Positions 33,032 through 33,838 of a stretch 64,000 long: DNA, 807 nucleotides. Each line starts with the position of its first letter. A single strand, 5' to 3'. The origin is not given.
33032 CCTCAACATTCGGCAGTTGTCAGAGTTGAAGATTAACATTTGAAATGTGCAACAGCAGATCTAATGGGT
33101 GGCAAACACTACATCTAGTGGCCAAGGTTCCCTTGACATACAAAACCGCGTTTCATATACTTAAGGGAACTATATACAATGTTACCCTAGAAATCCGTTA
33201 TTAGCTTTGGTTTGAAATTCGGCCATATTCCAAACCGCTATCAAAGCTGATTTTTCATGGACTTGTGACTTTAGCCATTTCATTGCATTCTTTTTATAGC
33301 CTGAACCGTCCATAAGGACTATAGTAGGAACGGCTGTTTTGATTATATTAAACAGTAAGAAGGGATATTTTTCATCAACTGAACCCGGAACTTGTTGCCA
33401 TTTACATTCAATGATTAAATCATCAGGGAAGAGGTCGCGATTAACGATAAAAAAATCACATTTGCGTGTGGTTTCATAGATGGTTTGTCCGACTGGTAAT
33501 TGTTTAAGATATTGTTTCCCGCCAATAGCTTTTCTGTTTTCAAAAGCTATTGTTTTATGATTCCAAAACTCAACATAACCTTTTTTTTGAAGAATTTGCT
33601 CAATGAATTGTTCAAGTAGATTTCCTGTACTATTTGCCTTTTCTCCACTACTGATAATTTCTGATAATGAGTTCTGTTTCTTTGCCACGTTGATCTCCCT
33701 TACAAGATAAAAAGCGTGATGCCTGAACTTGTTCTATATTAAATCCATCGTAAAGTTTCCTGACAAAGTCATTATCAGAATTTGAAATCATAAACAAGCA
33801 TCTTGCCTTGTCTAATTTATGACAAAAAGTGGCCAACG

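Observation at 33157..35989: IS1595-family transposon carrying a complete restriction-modification operon, with intact 23-bp TIRs and an 8-bp target-site duplication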

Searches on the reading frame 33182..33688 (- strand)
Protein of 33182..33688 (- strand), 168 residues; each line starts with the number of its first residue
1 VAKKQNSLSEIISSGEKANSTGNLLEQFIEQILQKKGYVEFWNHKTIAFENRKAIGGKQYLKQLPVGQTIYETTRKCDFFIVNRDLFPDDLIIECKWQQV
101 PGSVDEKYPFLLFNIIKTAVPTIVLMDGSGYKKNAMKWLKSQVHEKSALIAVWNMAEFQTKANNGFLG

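Call 3: search_protein_families(library=pfam, proteins=[window:33182-33688:-], max_evalue=0.1)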
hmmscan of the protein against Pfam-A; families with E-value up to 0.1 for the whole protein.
window:33182-33688:- (168 aa): 2 families
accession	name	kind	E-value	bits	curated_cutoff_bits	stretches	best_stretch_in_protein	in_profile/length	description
PF20472.4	PDDEXK_11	-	2.7e-39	134.7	23.7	1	17-165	1-144/145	PD-(D/E)XK nuclease superfamily domain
PF04556.18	DpnII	-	0.0057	16.4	23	1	18-152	143-268/278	DpnII restriction endonuclease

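Call 7: search_protein_families(library=ncbifam, proteins=[window:33182-33688:-], max_evalue=0.1)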
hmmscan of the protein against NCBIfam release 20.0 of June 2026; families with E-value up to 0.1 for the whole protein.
window:33182-33688:- (168 aa): 0 families

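Call 8: search_solved_structures(query=window:33182-33688:-, max_evalue=1)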
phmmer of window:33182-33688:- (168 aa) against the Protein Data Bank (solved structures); distinct sequences matched with E-value up to 1: 0.

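Call 10: find_encoding_contigs(protein=window:33182-33688:-, flank=6000, max_places=10)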
Protein window:33182-33688:- (168 aa): 3 contigs read that carry it; 2 places shown.
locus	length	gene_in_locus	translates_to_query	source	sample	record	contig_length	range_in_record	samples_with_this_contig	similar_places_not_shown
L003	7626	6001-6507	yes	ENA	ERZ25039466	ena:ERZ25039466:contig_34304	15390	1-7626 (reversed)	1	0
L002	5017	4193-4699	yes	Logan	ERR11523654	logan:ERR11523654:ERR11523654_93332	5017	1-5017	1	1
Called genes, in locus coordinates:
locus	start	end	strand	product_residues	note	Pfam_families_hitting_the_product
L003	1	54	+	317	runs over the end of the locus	PF00753:Lactamase_B, PF23023:Anti-Pycsar_Apyc1 (faint), PF12706:Lactamase_B_2 (faint)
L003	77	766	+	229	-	PF03486:HI0933_like (faint), PF07992:Pyr_redox_2, PF13434:Lys_Orn_oxgnase (faint), PF13738:Pyr_redox_3 (faint), PF13450:NAD_binding_8 (faint), PF00070:Pyr_redox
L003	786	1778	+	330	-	PF07992:Pyr_redox_2, PF02852:Pyr_redox_dim, PF00581:Rhodanese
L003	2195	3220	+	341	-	PF00037:Fer4 (faint), PF13187:Fer4_9 (weak), PF02754:CCG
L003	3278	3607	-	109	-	-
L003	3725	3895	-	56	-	-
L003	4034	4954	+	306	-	PF12760:Zn_ribbon_IS1595, PF12762:DDE_Tnp_IS1595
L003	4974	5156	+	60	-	-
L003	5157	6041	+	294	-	PF02086:MethyltransfD12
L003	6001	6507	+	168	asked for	PF20472:PDDEXK_11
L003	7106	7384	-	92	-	-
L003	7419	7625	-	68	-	?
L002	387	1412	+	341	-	PF00037:Fer4 (faint), PF13187:Fer4_9 (weak), PF02754:CCG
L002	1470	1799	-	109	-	-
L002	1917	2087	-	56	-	-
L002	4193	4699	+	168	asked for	PF20472:PDDEXK_11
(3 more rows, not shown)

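Call 40: find_homologous_proteins(query=window:33182-33688:-, max_evalue=0.00001)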
Query window:33182-33688:- (168 aa): 366 proteins with E <= 0.00001 among 404 candidates; the best 120 are listed.
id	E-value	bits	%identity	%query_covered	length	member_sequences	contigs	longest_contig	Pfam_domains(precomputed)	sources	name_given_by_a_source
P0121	4.0e-108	377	100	100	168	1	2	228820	PF20472.5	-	-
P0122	6.5e-91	321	83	100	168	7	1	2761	PF20472.5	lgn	-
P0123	1.3e-90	320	83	100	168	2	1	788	PF20472.5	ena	-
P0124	5.0e-90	318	82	100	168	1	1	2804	PF20472.5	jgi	jgi:hypothetical protein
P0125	1.5e-88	313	80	100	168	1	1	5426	PF20472.5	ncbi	-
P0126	2.6e-88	312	79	100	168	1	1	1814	PF20472.5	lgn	-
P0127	3.5e-88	312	80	100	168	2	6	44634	PF20472.5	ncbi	ncbi:MAG: PD-(D/E)XK nuclease superfamily protein [Desulfobaccales bacterium]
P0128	4.4e-86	305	80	100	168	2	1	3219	PF20472.5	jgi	jgi:hypothetical protein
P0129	7.9e-86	304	79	100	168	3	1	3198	PF20472.5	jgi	jgi:predicted nucleic-acid-binding Zn-ribbon protein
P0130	2.6e-83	296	76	100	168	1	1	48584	PF20472.5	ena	-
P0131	6.8e-81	288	77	93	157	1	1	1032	PF20472.5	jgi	jgi:hypothetical protein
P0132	2.2e-80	286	76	95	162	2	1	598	PF20472.5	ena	-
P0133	5.5e-80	285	76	97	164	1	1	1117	PF20472.5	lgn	-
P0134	1.4e-77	277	74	90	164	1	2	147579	PF20472.5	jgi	jgi:hypothetical protein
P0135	2.4e-77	276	72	100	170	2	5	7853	PF20472.5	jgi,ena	-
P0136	1.6e-76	274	72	99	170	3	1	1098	PF20472.5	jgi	jgi:hypothetical protein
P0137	5.7e-75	269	70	99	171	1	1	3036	PF20472.5,PF09572.18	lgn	-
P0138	1.2e-74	268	70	97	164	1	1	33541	PF20472.5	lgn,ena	-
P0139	3.0e-74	266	75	90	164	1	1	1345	PF20472.5,PF09572.18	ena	-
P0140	3.5e-74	266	72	90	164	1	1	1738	PF20472.5,PF09572.18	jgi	jgi:hypothetical protein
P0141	1.4e-73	264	70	100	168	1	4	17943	PF20472.5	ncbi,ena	-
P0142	1.7e-73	264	71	97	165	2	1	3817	PF20472.5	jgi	jgi:hypothetical protein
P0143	1.8e-73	264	71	92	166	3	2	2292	PF20472.5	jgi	jgi:hypothetical protein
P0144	2.1e-73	264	66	100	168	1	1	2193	PF20472.5,PF04556.19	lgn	-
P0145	2.4e-73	263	69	97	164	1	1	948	PF20472.5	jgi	jgi:hypothetical protein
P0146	2.7e-73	263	69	96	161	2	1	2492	PF20472.5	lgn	-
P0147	3.1e-73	263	69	100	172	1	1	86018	PF20472.5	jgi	jgi:hypothetical protein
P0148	4.4e-73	263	69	97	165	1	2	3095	PF20472.5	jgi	jgi:hypothetical protein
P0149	4.5e-73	263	73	90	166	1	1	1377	PF20472.5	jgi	jgi:hypothetical protein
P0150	4.8e-73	262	69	100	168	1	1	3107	PF20472.5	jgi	jgi:hypothetical protein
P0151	6.1e-73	262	69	100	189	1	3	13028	PF20472.5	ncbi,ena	-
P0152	1.1e-72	261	71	93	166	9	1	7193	PF20472.5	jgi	jgi:hypothetical protein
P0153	1.1e-72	261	71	90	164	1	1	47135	PF20472.5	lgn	-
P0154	1.5e-72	261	71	93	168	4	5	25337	PF20472.5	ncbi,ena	-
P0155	2.0e-72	260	71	96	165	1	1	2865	PF20472.5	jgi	jgi:hypothetical protein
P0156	2.1e-72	260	71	96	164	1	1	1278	PF20472.5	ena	-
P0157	3.9e-72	260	71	97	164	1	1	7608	PF20472.5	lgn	-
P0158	4.2e-72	259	72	97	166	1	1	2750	PF20472.5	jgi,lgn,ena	-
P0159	5.8e-72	259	69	95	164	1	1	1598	PF20472.5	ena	-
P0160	1.2e-71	258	68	99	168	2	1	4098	PF20472.5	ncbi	-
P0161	1.8e-71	257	69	90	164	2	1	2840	PF20472.5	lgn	-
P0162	2.2e-71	257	69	97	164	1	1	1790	PF20472.5,PF09572.18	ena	-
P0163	2.4e-71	257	69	99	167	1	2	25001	PF20472.5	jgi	jgi:hypothetical protein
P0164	2.5e-71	257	74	93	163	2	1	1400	PF20472.5,PF09572.18,PF04556.19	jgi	-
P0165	3.0e-71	257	68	100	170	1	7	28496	PF20472.5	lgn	-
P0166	3.2e-71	257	66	100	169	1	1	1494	PF20472.5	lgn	-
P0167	3.4e-71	256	71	97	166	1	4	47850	PF20472.5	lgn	-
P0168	3.5e-71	256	70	95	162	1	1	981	PF20472.5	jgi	-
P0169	3.8e-71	256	68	90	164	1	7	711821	PF20472.5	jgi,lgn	jgi:hypothetical protein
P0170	4.5e-71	256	71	92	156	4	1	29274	PF20472.5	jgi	jgi:hypothetical protein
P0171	4.7e-71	256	66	100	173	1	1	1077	PF20472.5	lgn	-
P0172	4.8e-71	256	73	90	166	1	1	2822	PF20472.5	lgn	-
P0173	5.8e-71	256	67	100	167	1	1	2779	PF20472.5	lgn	-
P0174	7.1e-71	255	67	100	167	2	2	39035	PF20472.5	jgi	-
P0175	8.3e-71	255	67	99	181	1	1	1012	PF20472.5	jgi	jgi:hypothetical protein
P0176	8.8e-71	255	69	100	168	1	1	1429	PF20472.5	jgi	jgi:hypothetical protein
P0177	9.5e-71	255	67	97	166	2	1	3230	PF20472.5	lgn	-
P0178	1.1e-70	255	67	100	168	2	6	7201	PF20472.5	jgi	jgi:hypothetical protein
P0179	1.5e-70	254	71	93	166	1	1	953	PF20472.5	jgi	jgi:hypothetical protein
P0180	1.5e-70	254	67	97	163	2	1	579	PF20472.5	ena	-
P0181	1.7e-70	254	68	93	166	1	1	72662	PF20472.5,PF04556.19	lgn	-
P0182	2.4e-70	254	69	95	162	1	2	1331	PF20472.5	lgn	-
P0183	2.7e-70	254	70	97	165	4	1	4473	PF20472.5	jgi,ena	-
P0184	3.1e-70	253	71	93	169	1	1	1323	PF20472.5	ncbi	-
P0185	3.3e-70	253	71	97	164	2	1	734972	PF20472.5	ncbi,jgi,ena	jgi:hypothetical protein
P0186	3.4e-70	253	67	100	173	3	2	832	PF20472.5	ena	-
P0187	4.8e-70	253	65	100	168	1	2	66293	PF20472.5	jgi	-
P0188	4.8e-70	253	67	97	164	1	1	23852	PF20472.5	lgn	-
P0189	7.4e-70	252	69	96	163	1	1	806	PF20472.5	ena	-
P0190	8.0e-70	252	68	95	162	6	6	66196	PF20472.5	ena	-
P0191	8.4e-70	252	68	92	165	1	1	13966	PF20472.5,PF09572.18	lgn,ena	-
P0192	9.2e-70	252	69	93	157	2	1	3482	PF20472.5,PF09572.18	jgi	-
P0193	1.0e-69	252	66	100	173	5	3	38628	PF20472.5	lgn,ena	-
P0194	1.1e-69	252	67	100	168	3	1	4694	PF20472.5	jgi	-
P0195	1.4e-69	251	66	100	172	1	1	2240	PF20472.5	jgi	jgi:hypothetical protein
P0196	1.5e-69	251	68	90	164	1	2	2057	PF20472.5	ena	-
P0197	1.6e-69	251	68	90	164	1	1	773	PF20472.5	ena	-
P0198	2.0e-69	251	70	90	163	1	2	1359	PF20472.5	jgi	jgi:hypothetical protein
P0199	2.2e-69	251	69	93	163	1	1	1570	PF20472.5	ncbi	-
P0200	3.3e-69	250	65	96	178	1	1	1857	PF20472.5,PF09572.18,PF04556.19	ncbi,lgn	-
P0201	3.9e-69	250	69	97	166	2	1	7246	PF20472.5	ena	-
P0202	5.0e-69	249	71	89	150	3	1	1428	PF20472.5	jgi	jgi:hypothetical protein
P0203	5.2e-69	249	66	96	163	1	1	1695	PF20472.5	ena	-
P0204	5.6e-69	249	66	97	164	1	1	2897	PF20472.5,PF09572.18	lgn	-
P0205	6.1e-69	249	66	95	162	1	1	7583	PF20472.5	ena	-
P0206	6.7e-69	249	69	92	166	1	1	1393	PF20472.5,PF04556.19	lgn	-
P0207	8.5e-69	249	69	95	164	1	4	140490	PF20472.5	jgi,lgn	jgi:hypothetical protein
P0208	8.6e-69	249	66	95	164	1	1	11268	PF20472.5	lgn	-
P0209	9.0e-69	249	65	95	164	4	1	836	PF20472.5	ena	-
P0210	1.2e-68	248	67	97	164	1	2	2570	PF20472.5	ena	-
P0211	1.2e-68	248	69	93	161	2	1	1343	PF20472.5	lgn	-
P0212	1.4e-68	248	66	100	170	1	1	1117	PF20472.5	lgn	-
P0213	1.6e-68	248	65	100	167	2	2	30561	PF20472.5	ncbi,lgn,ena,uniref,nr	ncbi:MAG: hypothetical protein COT89_01555 [Candidatus Colwellbacteria bacterium CG10_big_fil_rev_8_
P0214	2.1e-68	247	64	97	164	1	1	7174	PF20472.5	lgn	-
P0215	2.3e-68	247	67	97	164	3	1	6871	PF20472.5,PF09572.18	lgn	-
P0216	2.5e-68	247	66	100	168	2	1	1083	PF20472.5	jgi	-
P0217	2.7e-68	247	71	95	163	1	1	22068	PF20472.5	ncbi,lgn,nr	ncbi:MAG: hypothetical protein GIW99_00205 [Candidatus Eremiobacteraeota bacterium]|nr:hypothetical 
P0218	3.0e-68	247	68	97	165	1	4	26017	PF20472.5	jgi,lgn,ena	jgi:hypothetical protein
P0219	3.6e-68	247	65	97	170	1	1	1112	PF20472.5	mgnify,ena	mgnify:CR=1 FL=1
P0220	4.4e-68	246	66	97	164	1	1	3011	PF20472.5,PF09572.18,PF04556.19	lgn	-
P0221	4.8e-68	246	69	93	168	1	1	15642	PF20472.5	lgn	-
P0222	5.1e-68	246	64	100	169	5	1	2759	PF20472.5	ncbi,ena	-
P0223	8.2e-68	245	65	95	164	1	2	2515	PF20472.5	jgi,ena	jgi:hypothetical protein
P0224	1.1e-67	245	65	100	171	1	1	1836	PF20472.5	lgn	-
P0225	1.2e-67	245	68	93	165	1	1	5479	PF20472.5,PF04556.19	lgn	-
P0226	1.2e-67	245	68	96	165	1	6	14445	PF20472.5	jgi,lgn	jgi:hypothetical protein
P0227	1.6e-67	245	66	96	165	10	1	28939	PF20472.5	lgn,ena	-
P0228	1.7e-67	244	69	95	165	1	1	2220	PF20472.5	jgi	jgi:hypothetical protein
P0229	1.8e-67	244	65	100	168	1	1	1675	PF20472.5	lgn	-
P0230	2.0e-67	244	64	97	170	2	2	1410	PF20472.5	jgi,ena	-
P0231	2.1e-67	244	68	96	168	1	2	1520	PF20472.5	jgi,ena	jgi:hypothetical protein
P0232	2.4e-67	244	66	97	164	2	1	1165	PF20472.5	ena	-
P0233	2.5e-67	244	65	90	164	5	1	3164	PF20472.5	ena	-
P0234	2.7e-67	244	68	94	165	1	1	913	PF20472.5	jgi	jgi:hypothetical protein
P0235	2.7e-67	244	66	95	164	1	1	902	PF20472.5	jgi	jgi:hypothetical protein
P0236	3.0e-67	244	64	95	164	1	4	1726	PF20472.5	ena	-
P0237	3.0e-67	244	65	97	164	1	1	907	PF20472.5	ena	-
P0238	3.7e-67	243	69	95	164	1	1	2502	PF20472.5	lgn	-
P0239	5.2e-67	243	68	90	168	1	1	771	PF20472.5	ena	-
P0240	5.5e-67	243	65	99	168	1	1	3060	PF20472.5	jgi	jgi:hypothetical protein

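Call 41: find_encoding_contigs(protein=P0185, flank=4000, max_places=4)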
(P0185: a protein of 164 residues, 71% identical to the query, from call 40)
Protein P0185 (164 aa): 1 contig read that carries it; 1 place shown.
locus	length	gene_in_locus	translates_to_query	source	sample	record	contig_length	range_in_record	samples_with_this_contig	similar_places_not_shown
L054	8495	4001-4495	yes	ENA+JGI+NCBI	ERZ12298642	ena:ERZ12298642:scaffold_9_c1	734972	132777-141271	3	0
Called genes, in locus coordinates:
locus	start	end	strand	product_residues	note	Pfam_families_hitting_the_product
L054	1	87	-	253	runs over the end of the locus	-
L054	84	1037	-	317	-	-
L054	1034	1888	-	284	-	-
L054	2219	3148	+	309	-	PF12760:Zn_ribbon_IS1595, PF12762:DDE_Tnp_IS1595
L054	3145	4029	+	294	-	PF02086:MethyltransfD12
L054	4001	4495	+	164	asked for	PF20472:PDDEXK_11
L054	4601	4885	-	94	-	PF01022:HTH_5, PF01047:MarR (weak), PF12840:HTH_20, PF13412:HTH_24, PF08279:HTH_11 (weak)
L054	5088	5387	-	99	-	-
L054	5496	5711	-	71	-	-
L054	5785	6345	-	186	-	PF03232:COQ7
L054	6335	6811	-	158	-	PF02600:DsbB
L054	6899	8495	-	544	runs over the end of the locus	PF00239:Resolvase, PF07508:Recombinase (weak), PF13408:Zn_ribbon_recom (weak)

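Call 42: find_encoding_contigs(protein=P0169, flank=4000, max_places=7)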
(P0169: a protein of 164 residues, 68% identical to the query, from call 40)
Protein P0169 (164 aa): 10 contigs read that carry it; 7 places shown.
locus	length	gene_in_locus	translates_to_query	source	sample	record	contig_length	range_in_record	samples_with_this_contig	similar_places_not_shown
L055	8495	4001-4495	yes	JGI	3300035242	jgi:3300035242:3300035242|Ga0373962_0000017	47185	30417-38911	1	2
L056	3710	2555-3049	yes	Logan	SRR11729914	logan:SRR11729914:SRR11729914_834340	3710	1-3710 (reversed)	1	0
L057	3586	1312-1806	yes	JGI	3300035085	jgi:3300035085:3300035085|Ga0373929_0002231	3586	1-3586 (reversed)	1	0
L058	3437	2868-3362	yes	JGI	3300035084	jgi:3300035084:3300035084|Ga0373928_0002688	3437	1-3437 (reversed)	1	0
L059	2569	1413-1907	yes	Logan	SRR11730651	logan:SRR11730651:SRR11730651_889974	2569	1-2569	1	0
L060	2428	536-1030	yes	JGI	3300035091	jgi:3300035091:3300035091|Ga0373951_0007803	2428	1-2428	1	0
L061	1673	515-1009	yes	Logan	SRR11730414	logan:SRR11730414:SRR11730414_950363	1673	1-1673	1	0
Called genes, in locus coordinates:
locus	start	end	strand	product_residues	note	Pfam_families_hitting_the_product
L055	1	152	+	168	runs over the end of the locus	PF13453:Zn_ribbon_TFIIB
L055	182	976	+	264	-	PF14023:Bestrophin-like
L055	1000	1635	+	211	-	PF04367:DUF502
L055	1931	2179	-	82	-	-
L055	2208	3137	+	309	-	PF12760:Zn_ribbon_IS1595, PF12762:DDE_Tnp_IS1595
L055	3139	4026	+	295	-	PF02086:MethyltransfD12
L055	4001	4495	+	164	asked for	PF20472:PDDEXK_11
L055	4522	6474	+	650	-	PF12228:DUF3604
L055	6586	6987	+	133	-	PF13366:PDDEXK_3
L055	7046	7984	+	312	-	PF13145:Rotamase_2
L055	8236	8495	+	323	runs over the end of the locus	PF04955:HupE_UreJ (weak), PF13795:HupE_UreJ_2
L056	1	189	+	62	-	?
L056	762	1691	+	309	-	PF12760:Zn_ribbon_IS1595, PF12762:DDE_Tnp_IS1595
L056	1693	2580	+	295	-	PF02086:MethyltransfD12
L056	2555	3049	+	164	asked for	PF20472:PDDEXK_11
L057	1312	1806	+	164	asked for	PF20472:PDDEXK_11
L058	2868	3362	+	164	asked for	PF20472:PDDEXK_11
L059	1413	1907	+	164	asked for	PF20472:PDDEXK_11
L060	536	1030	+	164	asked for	PF20472:PDDEXK_11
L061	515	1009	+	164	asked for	PF20472:PDDEXK_11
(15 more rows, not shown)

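Call 60: search_dna_similar(query=window:33182-33688:-, collection=plasmids, mode=protein, max_evalue=0.001, max_rows=15)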
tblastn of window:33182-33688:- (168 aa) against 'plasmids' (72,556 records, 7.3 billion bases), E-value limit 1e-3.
Records with a match: 1; places in all: 1; records where one place covers at least 80% of the query: 1.
Best place of each record, by identity: <60% 1.
By first word of the organism name: Alicyclobacillus 1.
By predicted mobility (MOB-suite, as given by PLSDB): non-mobilizable 1.
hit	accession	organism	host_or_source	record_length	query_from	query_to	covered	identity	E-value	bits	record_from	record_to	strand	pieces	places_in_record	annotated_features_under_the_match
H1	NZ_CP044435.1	Alicyclobacillus sp. TC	cell culture,acidic hot spring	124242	3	168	99%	30.7%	9e-15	78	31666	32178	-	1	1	PD-(D/E)XK nuclease superfamily protein | Dam family site-specific DNA-(adenine-N6)-methyltransferase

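Call 61: search_dna_similar(query=window:33182-33688:-, collection=phages, mode=protein, max_evalue=0.001, max_rows=15)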
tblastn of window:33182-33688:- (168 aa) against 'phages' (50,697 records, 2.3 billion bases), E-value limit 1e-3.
No match.

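Call 62: predict_structure(alignment_id=A3)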
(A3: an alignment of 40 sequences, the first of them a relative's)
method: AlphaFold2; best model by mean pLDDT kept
length: 168 residues; sequences in the alignment: 40
mean_pLDDT: 84.5   pTM: 0.80
mean pLDDT of the five models: 84.5, 84.0, 83.3, 82.6, 80.2
residues with pLDDT >= 90: 111; 70-90: 33; 50-70: 3; < 50: 21
segments of 3 or more residues with pLDDT < 50: 1-21
pLDDT, mean of each block of 10 residues (from residue 1): 28 33 82 97 90 94 92 93 97 92 79 93 93 91 94 96 96
secondary structure, 60 per line:
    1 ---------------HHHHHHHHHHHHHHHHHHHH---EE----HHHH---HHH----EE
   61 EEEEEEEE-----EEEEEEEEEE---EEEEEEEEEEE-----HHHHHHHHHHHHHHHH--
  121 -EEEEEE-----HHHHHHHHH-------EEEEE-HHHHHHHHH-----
elements in order: H16-35 H45-48 E59-68 E74-83 E87-97 H103-118 E122-127 H133-141 E149-153 H155-163
